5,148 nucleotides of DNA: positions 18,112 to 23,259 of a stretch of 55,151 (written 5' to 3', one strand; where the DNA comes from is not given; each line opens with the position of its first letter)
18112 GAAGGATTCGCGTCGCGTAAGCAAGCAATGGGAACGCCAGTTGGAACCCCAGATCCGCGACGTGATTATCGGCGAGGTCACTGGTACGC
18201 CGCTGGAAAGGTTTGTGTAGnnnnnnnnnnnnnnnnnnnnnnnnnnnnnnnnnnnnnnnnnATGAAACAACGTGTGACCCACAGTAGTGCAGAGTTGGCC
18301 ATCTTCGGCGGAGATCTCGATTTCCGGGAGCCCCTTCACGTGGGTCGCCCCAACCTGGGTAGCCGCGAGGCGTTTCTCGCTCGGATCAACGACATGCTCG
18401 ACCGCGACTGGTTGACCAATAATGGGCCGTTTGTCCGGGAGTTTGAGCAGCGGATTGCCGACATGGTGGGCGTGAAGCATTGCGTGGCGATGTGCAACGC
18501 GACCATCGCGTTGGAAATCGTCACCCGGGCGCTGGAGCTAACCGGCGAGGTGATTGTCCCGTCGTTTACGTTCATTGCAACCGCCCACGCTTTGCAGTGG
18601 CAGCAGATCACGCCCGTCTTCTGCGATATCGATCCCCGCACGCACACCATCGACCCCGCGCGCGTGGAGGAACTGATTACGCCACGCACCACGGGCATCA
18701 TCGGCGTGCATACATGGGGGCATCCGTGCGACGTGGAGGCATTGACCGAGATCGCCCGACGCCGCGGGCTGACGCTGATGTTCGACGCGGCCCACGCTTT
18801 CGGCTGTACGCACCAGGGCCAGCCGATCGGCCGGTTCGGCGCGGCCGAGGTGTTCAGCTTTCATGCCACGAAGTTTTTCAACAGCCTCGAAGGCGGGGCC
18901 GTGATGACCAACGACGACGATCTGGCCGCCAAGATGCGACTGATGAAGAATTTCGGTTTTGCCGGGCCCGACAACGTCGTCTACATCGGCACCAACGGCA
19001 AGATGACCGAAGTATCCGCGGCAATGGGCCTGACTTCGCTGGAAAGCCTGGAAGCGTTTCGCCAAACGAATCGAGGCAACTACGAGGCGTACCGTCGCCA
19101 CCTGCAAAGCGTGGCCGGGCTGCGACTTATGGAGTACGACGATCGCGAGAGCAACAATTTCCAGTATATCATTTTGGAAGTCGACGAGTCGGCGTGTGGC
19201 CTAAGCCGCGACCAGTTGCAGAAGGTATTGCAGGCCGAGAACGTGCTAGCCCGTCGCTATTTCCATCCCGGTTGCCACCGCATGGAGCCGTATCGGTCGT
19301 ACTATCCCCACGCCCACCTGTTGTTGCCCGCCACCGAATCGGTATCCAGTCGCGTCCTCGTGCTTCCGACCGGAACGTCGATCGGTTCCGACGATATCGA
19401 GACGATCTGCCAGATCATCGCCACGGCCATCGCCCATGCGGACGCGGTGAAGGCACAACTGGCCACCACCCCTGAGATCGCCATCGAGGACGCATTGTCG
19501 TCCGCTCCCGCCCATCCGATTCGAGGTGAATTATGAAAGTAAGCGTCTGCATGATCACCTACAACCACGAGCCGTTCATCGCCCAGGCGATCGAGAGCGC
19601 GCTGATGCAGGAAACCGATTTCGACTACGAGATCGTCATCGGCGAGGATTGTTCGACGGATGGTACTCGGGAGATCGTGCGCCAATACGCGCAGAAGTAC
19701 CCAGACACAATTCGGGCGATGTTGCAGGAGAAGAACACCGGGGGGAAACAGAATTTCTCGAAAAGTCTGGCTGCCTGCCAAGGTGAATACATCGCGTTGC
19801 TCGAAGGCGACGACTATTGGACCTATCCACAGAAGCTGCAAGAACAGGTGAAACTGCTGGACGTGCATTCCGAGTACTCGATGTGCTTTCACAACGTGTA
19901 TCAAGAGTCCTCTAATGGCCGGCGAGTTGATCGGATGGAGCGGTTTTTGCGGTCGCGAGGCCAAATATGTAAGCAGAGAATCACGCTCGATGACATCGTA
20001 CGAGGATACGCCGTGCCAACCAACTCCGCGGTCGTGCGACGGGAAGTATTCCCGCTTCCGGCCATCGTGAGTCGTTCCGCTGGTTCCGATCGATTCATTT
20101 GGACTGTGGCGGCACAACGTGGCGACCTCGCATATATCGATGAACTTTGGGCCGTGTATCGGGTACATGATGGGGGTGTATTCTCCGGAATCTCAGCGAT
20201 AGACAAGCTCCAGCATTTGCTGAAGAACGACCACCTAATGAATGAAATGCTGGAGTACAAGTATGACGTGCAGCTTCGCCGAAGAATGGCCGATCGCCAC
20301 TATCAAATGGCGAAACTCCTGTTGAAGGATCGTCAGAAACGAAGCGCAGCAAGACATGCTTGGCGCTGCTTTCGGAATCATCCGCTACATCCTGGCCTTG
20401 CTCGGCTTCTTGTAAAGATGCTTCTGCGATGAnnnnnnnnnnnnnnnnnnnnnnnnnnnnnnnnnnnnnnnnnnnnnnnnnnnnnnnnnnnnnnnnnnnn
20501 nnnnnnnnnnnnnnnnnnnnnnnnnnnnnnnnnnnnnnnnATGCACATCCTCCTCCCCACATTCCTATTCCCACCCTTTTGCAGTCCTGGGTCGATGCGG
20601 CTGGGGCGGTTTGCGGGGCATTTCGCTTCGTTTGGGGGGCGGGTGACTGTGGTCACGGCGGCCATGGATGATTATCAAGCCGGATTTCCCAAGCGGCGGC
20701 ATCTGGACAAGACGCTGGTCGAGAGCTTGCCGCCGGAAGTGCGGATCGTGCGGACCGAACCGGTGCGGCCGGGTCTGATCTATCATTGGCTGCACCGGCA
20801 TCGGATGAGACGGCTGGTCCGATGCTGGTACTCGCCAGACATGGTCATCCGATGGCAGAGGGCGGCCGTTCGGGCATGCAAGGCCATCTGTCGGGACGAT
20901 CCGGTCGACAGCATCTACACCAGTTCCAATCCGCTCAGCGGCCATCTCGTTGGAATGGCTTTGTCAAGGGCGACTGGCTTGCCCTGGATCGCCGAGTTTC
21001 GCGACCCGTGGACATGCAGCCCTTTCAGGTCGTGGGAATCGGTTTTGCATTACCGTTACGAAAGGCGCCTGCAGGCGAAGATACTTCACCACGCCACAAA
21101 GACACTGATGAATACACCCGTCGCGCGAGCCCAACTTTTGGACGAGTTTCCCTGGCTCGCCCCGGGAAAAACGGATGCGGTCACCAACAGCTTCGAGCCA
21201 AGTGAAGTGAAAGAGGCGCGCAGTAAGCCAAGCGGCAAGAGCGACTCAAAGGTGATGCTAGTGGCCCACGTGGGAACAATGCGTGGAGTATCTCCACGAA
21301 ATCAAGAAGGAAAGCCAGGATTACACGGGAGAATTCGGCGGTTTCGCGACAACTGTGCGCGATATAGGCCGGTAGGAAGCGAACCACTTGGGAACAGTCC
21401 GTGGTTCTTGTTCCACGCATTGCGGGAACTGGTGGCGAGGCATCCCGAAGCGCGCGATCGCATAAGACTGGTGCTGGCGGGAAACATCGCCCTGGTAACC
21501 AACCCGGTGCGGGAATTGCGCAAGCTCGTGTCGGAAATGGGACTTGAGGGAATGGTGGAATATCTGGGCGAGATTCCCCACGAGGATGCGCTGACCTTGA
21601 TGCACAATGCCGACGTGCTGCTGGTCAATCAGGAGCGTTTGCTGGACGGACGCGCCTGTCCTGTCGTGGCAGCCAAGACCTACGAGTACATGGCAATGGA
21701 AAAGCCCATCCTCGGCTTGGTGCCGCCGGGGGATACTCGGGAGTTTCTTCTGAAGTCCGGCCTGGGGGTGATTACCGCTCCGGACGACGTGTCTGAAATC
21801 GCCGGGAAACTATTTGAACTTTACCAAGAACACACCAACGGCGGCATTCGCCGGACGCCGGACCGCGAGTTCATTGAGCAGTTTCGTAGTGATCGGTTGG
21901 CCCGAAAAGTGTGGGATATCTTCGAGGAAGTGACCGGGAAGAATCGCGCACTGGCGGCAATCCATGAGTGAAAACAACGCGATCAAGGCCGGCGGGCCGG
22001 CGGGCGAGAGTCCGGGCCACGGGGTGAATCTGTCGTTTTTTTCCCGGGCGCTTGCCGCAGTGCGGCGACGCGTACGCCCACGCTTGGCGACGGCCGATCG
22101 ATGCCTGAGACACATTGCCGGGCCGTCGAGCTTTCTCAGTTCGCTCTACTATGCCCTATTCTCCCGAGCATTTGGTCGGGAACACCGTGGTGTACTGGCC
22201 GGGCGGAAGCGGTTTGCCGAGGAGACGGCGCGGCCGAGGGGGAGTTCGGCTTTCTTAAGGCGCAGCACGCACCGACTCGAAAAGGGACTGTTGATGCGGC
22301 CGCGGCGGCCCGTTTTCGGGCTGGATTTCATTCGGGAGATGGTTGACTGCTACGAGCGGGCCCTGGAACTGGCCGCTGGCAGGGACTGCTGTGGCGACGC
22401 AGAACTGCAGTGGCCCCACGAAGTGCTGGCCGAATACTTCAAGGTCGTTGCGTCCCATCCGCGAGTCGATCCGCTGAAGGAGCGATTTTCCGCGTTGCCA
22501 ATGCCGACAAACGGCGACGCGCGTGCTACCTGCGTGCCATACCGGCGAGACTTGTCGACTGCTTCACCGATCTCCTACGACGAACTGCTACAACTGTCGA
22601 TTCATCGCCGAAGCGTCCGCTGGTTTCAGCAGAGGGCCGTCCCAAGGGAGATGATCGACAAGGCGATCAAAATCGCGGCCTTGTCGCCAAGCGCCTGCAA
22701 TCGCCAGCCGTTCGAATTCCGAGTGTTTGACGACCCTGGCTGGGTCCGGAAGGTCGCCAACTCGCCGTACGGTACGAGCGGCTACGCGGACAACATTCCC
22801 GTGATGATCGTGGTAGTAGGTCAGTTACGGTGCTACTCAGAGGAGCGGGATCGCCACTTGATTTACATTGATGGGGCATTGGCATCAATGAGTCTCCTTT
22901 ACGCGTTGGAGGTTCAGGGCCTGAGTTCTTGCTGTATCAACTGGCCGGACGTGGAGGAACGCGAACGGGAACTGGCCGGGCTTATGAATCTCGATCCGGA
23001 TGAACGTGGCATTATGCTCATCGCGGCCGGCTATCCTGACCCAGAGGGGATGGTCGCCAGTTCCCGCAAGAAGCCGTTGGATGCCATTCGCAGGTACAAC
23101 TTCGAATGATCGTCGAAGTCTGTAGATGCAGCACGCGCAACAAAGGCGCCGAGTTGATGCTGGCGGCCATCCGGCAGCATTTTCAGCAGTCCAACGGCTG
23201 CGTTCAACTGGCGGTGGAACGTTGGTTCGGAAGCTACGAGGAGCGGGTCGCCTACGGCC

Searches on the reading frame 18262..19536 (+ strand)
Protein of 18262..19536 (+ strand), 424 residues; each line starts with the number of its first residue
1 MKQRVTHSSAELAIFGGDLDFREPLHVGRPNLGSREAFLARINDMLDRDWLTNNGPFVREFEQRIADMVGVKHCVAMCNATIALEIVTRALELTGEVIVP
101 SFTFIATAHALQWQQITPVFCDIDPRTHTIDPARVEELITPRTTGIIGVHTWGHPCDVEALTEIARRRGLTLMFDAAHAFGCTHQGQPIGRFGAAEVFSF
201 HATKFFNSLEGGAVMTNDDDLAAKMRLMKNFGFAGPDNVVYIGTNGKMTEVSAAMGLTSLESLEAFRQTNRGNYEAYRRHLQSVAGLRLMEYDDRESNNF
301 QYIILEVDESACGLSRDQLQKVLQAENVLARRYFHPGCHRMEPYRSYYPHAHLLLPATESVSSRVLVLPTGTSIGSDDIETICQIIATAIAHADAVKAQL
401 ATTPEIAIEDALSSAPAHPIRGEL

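Call 8: search_protein_families(library=ncbifam, proteins=[window:18262-19536:+], max_evalue=1e-10)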
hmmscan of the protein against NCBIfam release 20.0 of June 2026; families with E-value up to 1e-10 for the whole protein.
window:18262-19536:+ (424 aa): 7 families
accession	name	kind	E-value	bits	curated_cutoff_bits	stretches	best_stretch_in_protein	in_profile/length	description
TIGR04427.1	PLP_DesI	equivalog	5.4e-166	552.5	650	1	9-395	5-388/390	dTDP-4-dehydro-6-deoxyglucose aminotransferase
NF008658.2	PRK11658.1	equivalog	3e-66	223.6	631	1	25-388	5-375/379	UDP-4-amino-4-deoxy-L-arabinose aminotransferase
TIGR03588.1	PseC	equivalog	4.7e-63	213.4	423.5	1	41-388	16-378/380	UDP-4-amino-4,6-dideoxy-N-acetyl-beta-L-altrosamine transaminase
TIGR04181.1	NHT_00031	hypoth_equivalog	7.5e-60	202.7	420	1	29-370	5-358/359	LegC family aminotransferase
NF008687.0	PRK11706.1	equivalog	4.2e-50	170.6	375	1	39-388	14-372/375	dTDP-4-amino-4,6-dideoxygalactose transaminase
NF011936.0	PRK15407.1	equivalog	1.3e-39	136.2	423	1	42-232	53-251/440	lipopolysaccharide biosynthesis protein RfbH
TIGR02379.1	ECA_wecE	subfamily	1.5e-37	129.3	434.85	1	40-388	15-373/376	dTDP-4-amino-4,6-dideoxy-D-glucose transaminase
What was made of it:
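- The window already has a second 4-aminotransferase (DesI-like, 18262) beside the main-chain genes (call 8).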

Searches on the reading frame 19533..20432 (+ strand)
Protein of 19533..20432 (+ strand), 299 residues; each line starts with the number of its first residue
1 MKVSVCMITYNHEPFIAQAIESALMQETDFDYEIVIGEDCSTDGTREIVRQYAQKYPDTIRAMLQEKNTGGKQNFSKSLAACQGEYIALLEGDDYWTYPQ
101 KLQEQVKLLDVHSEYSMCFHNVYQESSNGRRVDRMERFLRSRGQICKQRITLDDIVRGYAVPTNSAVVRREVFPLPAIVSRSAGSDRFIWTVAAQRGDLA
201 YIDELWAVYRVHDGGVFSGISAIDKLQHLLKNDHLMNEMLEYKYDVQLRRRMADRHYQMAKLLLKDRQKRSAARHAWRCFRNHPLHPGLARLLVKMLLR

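Call 8: search_protein_families(library=ncbifam, proteins=[window:19533-20432:+], max_evalue=1e-10)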
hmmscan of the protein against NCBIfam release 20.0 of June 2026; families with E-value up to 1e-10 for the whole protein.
window:19533-20432:+ (299 aa): 5 families
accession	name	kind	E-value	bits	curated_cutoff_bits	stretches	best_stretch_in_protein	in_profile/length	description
NF053739.1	GlytfEpsEBac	equivalog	3.3e-24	85.3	450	1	2-150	2-148/265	glycosyltransferase EpsE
NF047683.1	TeichurnBiosyTuaG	equivalog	9.9e-24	84.3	400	1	2-214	7-208/252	teichuronic acid biosynthesis protein TuaG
NF007482.0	PRK10073.1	equivalog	5.5e-14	51.9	423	1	2-102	7-103/334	glycosyltransferase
NF050050.1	ProtGlycPglI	equivalog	7.1e-14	51.9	500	1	2-261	3-254/306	GalNAc(5)-diNAcBac-PP-undecaprenol beta-1,3-glucosyltransferase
NF041875.1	EPS_EpsD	equivalog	3.9e-11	42.9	370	0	3-110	1-105/325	exopolysaccharide biosynthesis glycosyltransferase EpsD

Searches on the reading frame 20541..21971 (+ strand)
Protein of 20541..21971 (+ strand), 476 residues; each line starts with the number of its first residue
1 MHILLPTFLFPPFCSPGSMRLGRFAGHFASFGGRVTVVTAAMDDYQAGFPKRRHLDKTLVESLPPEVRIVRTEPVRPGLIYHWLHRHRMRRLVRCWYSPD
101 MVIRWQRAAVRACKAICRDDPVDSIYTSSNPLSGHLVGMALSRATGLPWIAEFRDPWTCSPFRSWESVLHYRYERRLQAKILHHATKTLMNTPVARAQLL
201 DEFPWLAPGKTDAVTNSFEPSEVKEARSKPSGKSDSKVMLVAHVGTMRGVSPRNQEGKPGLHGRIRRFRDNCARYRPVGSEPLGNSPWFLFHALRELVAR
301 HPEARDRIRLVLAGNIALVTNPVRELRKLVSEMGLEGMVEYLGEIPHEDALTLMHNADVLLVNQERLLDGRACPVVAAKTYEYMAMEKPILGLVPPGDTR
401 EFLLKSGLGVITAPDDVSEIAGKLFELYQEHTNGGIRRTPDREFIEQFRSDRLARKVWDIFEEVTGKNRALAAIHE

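Call 8: search_protein_families(library=ncbifam, proteins=[window:20541-21971:+], max_evalue=1e-10)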
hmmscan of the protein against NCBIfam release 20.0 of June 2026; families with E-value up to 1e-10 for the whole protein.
window:20541-21971:+ (476 aa): 0 families

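Call 39: search_protein_families(library=pfam, proteins=[window:20541-21971:+], max_evalue=0.1)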
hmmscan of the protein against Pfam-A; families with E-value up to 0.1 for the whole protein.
window:20541-21971:+ (476 aa): 4 families
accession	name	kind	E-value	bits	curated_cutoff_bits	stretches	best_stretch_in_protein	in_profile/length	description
PF13692.12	Glyco_trans_1_4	-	2.8e-08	34.6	27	1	289-429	19-141/142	Glycosyl transferases group 1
PF00534.26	Glycos_transf_1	-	1.1e-07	31.9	26.4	1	294-428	33-156/172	Glycosyl transferases group 1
PF13439.12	Glyco_transf_4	-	0.033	14.7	28.5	1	83-215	37-163/170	Glycosyltransferase Family 4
PF00148.24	Oxidored_nitro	-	0.066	12.5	28.6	0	290-367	128-204/399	Nitrogenase component 1 type Oxidoreductase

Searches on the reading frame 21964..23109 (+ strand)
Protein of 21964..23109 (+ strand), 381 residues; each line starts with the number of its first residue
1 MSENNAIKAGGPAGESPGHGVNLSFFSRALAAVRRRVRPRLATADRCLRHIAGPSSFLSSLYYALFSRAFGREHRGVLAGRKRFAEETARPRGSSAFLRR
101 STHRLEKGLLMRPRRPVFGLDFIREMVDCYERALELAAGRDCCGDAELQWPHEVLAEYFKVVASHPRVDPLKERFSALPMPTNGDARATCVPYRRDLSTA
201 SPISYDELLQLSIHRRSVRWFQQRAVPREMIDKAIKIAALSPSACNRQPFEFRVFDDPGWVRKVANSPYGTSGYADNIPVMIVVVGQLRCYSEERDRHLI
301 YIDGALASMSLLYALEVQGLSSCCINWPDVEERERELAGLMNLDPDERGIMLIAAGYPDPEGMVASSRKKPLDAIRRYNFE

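Call 8: search_protein_families(library=ncbifam, proteins=[window:21964-23109:+], max_evalue=1e-10)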
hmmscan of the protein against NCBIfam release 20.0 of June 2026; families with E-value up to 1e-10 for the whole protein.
window:21964-23109:+ (381 aa): 0 families

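Call 39: search_protein_families(library=pfam, proteins=[window:21964-23109:+], max_evalue=0.1)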
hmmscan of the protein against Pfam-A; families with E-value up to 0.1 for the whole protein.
window:21964-23109:+ (381 aa): 2 families
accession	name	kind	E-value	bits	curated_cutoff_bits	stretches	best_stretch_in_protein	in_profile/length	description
PF00881.29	Nitroreductase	-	6e-19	69.3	23.5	2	214-257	3-46/167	Nitroreductase family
PF14512.11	TM1586_NiRdase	-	1.4e-07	31.8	27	1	228-256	157-185/215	Putative TM nitroreductase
